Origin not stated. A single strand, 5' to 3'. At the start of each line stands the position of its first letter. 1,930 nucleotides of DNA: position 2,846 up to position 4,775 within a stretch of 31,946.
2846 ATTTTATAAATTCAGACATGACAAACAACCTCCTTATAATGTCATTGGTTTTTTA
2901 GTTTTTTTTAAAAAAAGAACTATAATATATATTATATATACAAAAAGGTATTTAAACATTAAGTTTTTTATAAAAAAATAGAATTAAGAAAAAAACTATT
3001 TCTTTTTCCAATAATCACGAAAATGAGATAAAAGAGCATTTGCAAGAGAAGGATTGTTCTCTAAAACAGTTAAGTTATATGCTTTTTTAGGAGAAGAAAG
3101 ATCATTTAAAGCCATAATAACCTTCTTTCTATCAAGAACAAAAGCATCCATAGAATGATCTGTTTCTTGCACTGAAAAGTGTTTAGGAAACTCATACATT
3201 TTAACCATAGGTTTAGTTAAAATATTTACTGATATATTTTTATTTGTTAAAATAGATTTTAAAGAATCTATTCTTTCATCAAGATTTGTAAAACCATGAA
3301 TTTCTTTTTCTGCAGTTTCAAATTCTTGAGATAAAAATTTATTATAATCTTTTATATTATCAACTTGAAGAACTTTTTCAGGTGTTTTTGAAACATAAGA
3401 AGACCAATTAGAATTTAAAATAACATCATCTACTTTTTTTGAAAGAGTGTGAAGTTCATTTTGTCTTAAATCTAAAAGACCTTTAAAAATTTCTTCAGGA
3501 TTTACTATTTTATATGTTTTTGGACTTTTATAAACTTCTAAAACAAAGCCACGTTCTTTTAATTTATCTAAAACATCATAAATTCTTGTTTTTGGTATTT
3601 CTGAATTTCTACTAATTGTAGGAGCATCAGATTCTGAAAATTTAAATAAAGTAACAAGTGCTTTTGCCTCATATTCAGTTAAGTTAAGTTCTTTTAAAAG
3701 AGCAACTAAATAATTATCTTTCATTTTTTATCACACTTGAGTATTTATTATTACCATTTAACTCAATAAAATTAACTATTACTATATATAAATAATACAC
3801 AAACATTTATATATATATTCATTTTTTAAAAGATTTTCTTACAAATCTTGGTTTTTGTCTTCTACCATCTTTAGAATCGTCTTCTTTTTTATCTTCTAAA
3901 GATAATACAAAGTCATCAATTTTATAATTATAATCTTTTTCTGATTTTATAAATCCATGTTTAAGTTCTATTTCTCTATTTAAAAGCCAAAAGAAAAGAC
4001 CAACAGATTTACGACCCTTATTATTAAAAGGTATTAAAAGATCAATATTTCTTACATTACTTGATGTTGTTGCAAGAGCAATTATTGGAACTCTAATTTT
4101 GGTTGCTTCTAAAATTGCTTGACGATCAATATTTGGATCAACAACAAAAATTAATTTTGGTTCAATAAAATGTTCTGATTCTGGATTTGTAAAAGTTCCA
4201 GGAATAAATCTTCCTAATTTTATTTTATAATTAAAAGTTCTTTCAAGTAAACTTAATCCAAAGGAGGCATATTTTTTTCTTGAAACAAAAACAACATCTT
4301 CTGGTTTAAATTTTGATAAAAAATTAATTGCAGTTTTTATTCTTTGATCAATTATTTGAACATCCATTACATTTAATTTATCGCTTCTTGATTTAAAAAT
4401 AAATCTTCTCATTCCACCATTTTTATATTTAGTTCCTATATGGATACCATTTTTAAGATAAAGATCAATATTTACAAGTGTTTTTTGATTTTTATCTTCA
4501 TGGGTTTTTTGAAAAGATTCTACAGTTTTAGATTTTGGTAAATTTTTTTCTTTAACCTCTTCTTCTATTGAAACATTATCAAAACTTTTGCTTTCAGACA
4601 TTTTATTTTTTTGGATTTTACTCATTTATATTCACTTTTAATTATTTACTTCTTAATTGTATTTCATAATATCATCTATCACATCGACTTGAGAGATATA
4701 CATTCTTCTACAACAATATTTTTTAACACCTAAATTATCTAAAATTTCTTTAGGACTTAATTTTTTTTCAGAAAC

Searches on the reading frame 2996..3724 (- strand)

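Call 64: search_protein_families(library=pfam, proteins=[window:2996-3724:-], max_evalue=0.00001)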
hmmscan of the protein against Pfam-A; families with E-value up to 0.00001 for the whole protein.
window:2996-3724:- (242 aa): 1 family
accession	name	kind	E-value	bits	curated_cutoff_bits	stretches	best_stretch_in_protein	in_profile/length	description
PF01978.25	TrmB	-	1.9e-19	69.7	25.6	1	10-77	1-68/68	Sugar-specific transcriptional regulator TrmB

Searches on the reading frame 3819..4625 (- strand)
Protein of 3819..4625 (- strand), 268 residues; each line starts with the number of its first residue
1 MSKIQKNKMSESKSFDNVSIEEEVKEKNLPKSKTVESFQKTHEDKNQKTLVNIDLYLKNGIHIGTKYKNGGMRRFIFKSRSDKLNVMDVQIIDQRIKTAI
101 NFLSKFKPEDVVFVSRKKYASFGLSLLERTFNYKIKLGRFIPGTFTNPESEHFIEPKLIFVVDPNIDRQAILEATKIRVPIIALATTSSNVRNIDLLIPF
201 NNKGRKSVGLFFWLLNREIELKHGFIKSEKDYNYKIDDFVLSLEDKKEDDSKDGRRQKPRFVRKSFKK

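Call 64: search_protein_families(library=pfam, proteins=[window:3819-4625:-], max_evalue=0.00001)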
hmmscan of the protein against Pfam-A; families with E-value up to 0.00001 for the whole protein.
window:3819-4625:- (268 aa): 1 family
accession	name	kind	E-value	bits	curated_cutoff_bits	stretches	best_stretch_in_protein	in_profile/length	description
PF00318.25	Ribosomal_S2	-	7.3e-18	65.1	26.1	1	155-217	149-211/216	Ribosomal protein S2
